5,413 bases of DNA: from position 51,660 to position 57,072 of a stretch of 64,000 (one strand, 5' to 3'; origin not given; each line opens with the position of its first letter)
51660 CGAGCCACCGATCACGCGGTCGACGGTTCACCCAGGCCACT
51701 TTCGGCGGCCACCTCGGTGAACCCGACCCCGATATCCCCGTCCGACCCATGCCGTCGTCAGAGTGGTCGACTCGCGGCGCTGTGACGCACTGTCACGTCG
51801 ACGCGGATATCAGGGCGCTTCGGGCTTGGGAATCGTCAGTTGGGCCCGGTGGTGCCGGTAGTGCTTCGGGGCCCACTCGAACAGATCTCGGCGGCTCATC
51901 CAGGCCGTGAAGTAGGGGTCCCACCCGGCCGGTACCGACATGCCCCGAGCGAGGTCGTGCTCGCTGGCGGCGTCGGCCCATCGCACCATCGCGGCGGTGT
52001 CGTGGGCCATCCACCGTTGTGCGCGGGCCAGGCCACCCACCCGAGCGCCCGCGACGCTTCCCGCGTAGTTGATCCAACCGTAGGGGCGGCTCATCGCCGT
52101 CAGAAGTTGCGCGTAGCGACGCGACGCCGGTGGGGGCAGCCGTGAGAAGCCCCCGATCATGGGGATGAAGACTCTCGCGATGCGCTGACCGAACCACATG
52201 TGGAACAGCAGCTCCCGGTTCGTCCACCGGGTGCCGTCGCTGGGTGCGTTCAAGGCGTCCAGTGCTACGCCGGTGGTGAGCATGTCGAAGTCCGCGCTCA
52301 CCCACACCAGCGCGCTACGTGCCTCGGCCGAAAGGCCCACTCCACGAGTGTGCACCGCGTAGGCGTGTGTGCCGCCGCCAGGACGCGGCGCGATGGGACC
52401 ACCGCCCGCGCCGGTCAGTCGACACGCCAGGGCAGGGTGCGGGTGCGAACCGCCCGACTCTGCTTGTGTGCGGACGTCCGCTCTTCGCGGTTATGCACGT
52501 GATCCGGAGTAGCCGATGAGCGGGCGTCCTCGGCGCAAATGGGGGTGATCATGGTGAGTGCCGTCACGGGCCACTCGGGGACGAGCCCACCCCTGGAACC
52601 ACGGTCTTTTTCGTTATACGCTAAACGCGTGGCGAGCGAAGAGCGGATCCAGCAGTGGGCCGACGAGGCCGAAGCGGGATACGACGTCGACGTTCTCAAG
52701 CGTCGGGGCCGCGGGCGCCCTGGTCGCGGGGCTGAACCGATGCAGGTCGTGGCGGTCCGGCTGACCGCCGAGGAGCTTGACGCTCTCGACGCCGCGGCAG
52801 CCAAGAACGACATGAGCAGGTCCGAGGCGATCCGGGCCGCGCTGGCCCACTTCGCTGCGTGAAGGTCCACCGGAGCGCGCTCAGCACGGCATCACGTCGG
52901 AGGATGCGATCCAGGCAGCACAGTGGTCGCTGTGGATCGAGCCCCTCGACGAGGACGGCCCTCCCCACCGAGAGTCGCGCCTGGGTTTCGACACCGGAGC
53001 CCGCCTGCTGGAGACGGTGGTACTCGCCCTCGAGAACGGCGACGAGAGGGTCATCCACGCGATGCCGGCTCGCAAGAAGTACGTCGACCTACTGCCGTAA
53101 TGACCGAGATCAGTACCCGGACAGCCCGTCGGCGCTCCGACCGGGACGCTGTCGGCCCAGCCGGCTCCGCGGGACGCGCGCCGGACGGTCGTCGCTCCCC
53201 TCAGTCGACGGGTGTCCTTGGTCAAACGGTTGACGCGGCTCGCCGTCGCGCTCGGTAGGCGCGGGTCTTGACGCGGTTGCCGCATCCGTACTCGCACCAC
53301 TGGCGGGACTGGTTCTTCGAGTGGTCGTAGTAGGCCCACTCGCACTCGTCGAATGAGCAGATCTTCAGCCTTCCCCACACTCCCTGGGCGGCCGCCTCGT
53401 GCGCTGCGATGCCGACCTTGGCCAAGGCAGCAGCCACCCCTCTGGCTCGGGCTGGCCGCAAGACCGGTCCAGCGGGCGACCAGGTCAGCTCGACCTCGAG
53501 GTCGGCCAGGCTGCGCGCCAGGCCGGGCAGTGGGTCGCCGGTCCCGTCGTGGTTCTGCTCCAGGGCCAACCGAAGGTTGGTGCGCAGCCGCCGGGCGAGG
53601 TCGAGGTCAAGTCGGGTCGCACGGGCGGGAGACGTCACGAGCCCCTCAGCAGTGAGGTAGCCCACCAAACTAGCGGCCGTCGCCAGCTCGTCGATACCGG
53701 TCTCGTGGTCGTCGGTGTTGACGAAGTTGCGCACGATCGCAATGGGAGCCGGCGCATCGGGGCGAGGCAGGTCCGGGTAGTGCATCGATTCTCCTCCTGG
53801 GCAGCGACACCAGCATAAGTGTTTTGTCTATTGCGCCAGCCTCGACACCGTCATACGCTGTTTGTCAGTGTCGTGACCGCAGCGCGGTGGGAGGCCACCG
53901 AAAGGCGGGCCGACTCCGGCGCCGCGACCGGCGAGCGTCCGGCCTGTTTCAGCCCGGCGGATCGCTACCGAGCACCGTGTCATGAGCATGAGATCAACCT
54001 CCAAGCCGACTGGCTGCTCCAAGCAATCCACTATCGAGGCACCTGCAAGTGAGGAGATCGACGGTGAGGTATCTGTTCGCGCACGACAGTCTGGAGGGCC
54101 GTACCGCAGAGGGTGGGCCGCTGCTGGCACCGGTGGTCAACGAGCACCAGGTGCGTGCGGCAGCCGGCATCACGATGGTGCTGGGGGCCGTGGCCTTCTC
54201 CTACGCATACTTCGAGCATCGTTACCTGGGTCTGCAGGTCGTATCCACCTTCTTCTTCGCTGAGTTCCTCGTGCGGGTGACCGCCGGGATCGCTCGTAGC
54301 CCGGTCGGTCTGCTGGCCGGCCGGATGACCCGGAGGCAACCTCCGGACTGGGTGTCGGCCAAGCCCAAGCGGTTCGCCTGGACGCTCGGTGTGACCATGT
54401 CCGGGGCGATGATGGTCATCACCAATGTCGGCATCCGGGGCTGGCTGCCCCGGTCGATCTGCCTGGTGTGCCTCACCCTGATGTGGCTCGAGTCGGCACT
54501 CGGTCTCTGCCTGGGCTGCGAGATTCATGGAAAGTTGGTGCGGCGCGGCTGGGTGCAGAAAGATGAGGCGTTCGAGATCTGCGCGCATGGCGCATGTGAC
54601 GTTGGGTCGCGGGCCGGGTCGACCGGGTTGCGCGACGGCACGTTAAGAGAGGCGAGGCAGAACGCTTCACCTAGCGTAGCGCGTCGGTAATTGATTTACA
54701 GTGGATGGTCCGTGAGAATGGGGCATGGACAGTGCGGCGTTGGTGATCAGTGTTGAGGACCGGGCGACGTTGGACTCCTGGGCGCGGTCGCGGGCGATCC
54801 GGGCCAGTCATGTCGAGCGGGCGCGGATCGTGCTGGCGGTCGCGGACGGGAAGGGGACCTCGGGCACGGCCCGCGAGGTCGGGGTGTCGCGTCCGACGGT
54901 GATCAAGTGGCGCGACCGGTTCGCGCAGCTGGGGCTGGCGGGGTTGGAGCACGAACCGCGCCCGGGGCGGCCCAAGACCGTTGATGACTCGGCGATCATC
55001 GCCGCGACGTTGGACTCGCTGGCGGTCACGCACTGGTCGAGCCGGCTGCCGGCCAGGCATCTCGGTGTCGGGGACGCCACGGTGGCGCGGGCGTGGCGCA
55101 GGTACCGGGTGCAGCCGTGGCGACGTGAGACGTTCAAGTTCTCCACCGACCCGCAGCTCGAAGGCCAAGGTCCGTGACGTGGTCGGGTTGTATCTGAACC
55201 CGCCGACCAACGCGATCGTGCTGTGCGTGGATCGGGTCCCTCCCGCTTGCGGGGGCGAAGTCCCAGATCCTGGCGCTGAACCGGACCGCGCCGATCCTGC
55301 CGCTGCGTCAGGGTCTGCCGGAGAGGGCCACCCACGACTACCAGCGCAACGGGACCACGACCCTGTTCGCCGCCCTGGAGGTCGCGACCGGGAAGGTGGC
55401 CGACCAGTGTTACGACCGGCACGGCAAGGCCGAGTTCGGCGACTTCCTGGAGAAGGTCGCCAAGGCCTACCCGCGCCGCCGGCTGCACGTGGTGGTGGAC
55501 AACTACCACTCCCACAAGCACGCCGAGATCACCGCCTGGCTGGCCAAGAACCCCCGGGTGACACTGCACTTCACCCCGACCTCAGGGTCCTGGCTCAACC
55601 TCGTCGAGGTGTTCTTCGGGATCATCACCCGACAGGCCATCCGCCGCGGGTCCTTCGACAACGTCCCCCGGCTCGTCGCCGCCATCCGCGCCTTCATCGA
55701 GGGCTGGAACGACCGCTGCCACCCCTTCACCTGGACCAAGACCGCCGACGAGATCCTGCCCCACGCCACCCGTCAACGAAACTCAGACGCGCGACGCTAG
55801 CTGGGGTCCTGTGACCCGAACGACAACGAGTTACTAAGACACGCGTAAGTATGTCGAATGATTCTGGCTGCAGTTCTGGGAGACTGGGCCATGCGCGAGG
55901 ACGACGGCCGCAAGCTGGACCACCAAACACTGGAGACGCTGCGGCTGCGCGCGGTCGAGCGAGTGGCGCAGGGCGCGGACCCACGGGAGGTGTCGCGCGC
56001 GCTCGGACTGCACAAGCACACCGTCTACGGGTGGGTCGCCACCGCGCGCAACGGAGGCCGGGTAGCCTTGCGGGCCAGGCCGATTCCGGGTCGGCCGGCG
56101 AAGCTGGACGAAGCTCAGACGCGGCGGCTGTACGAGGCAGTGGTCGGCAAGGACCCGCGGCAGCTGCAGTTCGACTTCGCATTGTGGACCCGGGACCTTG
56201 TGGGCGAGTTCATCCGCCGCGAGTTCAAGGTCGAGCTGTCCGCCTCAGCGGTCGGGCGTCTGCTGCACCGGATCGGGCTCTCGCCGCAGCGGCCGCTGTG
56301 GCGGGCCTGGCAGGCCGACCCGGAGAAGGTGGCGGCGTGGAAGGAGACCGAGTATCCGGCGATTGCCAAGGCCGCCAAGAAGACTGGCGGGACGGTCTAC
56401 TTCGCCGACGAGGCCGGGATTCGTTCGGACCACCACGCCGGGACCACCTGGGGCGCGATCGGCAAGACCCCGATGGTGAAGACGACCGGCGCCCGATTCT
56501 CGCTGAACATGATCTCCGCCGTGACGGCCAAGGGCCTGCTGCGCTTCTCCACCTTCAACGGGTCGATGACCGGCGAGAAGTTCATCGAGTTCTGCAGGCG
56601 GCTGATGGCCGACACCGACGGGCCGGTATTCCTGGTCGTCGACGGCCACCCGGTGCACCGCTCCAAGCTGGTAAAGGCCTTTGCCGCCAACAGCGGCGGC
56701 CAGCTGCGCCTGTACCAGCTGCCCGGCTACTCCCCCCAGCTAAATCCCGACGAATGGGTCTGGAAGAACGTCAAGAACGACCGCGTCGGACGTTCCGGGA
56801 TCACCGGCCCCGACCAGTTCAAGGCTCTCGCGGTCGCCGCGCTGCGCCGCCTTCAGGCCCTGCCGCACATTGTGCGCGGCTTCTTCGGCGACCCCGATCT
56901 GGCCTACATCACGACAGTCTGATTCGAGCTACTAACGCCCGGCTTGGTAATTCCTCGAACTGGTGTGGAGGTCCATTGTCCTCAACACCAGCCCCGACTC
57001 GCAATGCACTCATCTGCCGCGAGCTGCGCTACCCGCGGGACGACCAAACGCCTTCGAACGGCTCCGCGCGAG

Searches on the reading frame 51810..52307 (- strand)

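Call 24: search_protein_families(library=pfam, proteins=[window:51810-52307:-], max_evalue=0.00001)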
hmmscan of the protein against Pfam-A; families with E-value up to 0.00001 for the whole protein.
window:51810-52307:- (165 aa): 1 family
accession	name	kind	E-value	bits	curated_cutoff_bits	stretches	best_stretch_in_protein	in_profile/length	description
PF12867.12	DinB_2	-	1.3e-09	39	24.8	1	5-157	7-128/128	DinB superfamily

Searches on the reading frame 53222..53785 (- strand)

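Call 24: search_protein_families(library=pfam, proteins=[window:53222-53785:-], max_evalue=0.00001)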
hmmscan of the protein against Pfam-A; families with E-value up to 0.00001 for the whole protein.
window:53222-53785:- (187 aa): 2 families
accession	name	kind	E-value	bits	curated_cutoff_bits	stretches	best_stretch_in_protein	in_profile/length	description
PF11706.13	zf-CGNR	-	1.1e-16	60.7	24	1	139-181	1-44/44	CGNR zinc finger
PF07336.16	ABATE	-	1.6e-09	38.9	24.4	1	20-125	6-110/130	Putative stress-induced transcription regulator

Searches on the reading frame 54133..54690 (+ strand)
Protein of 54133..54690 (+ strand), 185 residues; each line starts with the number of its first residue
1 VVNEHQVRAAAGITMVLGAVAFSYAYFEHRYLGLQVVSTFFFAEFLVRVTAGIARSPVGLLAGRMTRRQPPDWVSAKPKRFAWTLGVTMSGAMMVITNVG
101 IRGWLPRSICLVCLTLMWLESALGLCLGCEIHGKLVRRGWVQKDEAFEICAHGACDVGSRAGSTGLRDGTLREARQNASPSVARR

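Call 24: search_protein_families(library=pfam, proteins=[window:54133-54690:+], max_evalue=0.00001)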
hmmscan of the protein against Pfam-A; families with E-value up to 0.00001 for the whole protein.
window:54133-54690:+ (185 aa): 1 family
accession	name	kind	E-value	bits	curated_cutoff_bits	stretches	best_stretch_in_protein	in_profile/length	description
PF14340.12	DUF4395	-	2.2e-27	96.4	24.5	1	2-137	1-130/130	Domain of unknown function (DUF4395)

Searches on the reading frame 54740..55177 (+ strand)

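Call 24: search_protein_families(library=pfam, proteins=[window:54740-55177:+], max_evalue=0.00001)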
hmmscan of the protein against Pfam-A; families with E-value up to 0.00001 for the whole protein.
window:54740-55177:+ (145 aa): 5 families
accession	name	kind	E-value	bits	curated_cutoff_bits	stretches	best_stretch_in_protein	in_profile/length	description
PF13551.12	HTH_29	-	2.2e-15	56.9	28.1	1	27-83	1-60/64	Winged helix-turn helix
PF13518.12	HTH_28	-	1.3e-13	51.2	25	1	26-79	1-52/52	Helix-turn-helix domain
PF13384.12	HTH_23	-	1.4e-12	47.5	24.6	1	22-69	2-49/50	Homeodomain-like domain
PF13565.12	HTH_32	-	2.8e-11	44.2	33.7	1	53-119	1-73/73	Homeodomain-like domain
PF18024.7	HTH_50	-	2.1e-06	27.7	27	0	95-125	20-50/50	Helix-turn-helix domain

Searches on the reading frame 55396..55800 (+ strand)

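Call 24: search_protein_families(library=pfam, proteins=[window:55396-55800:+], max_evalue=0.00001)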
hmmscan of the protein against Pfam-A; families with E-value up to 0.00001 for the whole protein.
window:55396-55800:+ (134 aa): 1 family
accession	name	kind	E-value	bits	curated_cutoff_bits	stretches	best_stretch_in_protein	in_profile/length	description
PF13358.12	DDE_3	-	1.4e-15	57.9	28.6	1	7-93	57-145/146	DDE superfamily endonuclease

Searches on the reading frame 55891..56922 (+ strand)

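Call 24: search_protein_families(library=pfam, proteins=[window:55891-56922:+], max_evalue=0.00001)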
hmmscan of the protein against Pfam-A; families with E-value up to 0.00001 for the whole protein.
window:55891-56922:+ (343 aa): 7 families
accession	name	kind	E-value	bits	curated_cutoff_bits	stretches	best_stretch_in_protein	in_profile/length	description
PF13358.12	DDE_3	-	1.4e-30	106.5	28.6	1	169-297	2-132/146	DDE superfamily endonuclease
PF13592.12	HTH_33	-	4.7e-21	74.6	25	1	95-153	1-59/60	Winged helix-turn helix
PF13565.12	HTH_32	-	5.7e-10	40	33.7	1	44-125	1-73/73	Homeodomain-like domain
PF13551.12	HTH_29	-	1.7e-09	38.1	28.1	1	18-77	1-63/64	Winged helix-turn helix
PF13384.12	HTH_23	-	1.1e-08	35.1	24.6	1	15-60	4-49/50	Homeodomain-like domain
PF13518.12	HTH_28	-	3.6e-08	33.8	25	1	18-69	2-51/52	Helix-turn-helix domain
PF01527.26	HTH_Tnp_1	-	7.9e-06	26.4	24.1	0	16-72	10-63/75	Transposase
